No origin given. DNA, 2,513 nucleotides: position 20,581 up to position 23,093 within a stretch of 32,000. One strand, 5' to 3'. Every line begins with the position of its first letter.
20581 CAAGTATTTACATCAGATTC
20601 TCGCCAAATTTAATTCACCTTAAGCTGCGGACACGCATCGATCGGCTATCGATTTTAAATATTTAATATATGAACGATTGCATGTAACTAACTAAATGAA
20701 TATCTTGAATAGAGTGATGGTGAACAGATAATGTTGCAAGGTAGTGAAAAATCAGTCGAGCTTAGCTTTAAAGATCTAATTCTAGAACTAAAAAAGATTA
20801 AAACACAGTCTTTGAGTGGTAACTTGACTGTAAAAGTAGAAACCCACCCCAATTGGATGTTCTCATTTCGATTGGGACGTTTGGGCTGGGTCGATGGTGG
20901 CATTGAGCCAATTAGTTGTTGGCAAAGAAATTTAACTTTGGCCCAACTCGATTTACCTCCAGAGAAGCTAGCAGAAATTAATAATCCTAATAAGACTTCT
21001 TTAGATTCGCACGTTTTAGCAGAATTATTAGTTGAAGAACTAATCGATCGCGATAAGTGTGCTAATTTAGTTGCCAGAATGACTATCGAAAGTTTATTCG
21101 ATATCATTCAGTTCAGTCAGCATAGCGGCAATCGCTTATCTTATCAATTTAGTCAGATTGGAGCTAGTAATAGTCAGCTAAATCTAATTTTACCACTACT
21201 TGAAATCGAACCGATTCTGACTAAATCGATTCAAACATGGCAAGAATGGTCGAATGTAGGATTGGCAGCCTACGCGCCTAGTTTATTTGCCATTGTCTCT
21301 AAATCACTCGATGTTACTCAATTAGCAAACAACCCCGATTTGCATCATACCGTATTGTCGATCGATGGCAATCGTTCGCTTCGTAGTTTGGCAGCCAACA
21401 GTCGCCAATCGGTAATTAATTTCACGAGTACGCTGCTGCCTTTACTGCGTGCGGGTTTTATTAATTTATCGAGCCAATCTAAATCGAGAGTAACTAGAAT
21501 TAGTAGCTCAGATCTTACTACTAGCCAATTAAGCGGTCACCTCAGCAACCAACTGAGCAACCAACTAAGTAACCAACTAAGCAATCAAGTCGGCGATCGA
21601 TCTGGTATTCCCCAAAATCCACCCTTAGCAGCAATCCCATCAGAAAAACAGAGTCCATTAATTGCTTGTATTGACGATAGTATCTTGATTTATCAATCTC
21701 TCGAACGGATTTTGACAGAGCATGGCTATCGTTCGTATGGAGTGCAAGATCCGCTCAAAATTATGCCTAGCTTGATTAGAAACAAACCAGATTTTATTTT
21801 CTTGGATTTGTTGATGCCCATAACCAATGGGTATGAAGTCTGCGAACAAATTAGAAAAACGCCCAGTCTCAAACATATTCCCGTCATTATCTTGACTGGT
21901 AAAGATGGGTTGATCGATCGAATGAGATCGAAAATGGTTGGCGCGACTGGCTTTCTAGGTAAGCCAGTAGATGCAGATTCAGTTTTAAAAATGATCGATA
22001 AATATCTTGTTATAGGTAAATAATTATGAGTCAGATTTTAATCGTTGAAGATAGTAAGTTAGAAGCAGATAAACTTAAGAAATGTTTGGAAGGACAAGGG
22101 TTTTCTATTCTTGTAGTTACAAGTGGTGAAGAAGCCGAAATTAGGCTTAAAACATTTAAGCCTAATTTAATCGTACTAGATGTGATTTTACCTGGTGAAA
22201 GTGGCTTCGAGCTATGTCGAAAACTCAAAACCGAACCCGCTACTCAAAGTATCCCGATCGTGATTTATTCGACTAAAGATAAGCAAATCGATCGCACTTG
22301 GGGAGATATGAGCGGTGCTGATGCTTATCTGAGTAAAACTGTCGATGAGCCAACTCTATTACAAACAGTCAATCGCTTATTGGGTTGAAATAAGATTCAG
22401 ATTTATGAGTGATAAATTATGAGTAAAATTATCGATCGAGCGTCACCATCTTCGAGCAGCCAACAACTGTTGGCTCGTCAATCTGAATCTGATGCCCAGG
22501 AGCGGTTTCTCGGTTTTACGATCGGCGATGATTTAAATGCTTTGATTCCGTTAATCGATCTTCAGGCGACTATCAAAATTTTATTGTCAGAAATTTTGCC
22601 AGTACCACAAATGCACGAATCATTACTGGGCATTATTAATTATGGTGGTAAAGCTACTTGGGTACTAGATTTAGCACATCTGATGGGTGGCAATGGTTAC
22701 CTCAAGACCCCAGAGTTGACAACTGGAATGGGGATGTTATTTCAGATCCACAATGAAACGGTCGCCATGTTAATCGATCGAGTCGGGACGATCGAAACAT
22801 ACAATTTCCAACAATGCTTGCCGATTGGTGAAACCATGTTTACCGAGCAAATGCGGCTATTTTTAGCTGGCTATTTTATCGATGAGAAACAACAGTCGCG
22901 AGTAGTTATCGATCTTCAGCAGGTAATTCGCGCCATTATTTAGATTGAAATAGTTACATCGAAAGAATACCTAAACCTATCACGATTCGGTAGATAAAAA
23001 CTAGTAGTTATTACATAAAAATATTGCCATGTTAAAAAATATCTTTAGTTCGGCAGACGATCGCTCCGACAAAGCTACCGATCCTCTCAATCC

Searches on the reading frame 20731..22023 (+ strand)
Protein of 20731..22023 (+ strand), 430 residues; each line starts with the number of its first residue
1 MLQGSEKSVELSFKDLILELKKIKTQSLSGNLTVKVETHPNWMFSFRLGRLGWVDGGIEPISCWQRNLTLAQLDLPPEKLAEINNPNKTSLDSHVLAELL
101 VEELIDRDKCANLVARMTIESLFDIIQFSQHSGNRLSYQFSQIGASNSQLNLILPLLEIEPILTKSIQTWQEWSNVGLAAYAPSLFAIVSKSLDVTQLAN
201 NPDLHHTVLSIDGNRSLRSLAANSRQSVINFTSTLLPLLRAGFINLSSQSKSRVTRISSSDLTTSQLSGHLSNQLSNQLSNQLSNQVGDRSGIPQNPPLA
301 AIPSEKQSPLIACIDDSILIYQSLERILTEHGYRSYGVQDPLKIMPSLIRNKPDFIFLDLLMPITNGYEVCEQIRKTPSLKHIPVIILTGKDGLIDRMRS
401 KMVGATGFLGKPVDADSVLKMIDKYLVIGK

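Call 6: search_protein_families(library=pfam, proteins=[window:20731-22023:+], max_evalue=0.01)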
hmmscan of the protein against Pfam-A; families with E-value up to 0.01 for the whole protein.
window:20731-22023:+ (430 aa): 1 family
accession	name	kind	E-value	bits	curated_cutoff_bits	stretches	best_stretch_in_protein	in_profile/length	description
PF00072.30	Response_reg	-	2e-20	73.4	30.2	1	311-422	1-110/111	Response regulator receiver domain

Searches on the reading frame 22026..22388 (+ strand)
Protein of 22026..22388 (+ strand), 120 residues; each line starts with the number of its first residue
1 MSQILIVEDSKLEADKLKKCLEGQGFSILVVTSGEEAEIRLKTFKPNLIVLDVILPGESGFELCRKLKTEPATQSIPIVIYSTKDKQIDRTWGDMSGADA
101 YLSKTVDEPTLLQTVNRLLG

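Call 6: search_protein_families(library=pfam, proteins=[window:22026-22388:+], max_evalue=0.01)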
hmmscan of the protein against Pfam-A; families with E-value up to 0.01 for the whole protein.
window:22026-22388:+ (120 aa): 1 family
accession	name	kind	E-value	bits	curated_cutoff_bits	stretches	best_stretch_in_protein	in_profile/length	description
PF00072.30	Response_reg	-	7.3e-22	78.1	30.2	1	4-115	1-110/111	Response regulator receiver domain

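Call 39: find_homologous_proteins(query=window:22026-22385:+, max_evalue=1e-10)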
Query seq(120 aa) (120 aa): 281 proteins with E <= 1e-10 among 304 candidates; the best 120 are listed.
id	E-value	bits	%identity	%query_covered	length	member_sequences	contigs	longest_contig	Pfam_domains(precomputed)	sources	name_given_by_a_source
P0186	1.4e-66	239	94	99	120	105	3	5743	PF00072.31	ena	-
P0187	1.3e-65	236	93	99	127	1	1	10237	PF00072.31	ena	-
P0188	1.5e-65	236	93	100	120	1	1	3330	PF00072.31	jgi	jgi:two-component system, chemotaxis family, response regulator PixH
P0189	1.7e-65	236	93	100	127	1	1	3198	PF00072.31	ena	-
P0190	2.3e-65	235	92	100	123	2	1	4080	PF00072.31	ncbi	-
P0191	4.7e-65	234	92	100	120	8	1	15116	PF00072.31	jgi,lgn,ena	-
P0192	5.4e-65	234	91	100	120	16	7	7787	PF00072.31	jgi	jgi:two-component system, chemotaxis family, response regulator PixH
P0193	7.4e-65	234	92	100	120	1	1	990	PF00072.31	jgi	jgi:two-component system, chemotaxis family, response regulator PixH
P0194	1.1e-64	233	93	100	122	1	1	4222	PF00072.31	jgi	jgi:two-component system, chemotaxis family, response regulator PixH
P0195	2.3e-64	232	91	100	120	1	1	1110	PF00072.31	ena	-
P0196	3.0e-64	232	91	100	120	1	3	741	PF00072.31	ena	-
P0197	3.4e-64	232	92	100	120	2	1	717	PF00072.31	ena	-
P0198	7.8e-64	230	90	100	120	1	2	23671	PF00072.31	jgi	jgi:two-component system, chemotaxis family, response regulator PixH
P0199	1.4e-63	230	92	99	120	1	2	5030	PF00072.31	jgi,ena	jgi:two-component system, chemotaxis family, response regulator PixH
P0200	1.6e-63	229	89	100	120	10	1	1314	PF00072.31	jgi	jgi:two-component system, chemotaxis family, response regulator PixH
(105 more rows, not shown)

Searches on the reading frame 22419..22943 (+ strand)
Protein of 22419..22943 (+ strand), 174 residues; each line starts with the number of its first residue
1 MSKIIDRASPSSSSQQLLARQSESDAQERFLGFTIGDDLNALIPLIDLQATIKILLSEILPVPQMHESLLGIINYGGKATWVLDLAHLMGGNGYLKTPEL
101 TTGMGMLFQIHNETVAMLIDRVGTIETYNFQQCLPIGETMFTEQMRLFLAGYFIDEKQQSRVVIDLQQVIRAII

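Call 6: search_protein_families(library=pfam, proteins=[window:22419-22943:+], max_evalue=0.01)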
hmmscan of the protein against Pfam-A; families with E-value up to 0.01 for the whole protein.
window:22419-22943:+ (174 aa): 1 family
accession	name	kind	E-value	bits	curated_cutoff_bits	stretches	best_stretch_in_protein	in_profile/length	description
PF01584.24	CheW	-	7.9e-14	51.9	23.5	1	30-171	2-135/138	CheW-like domain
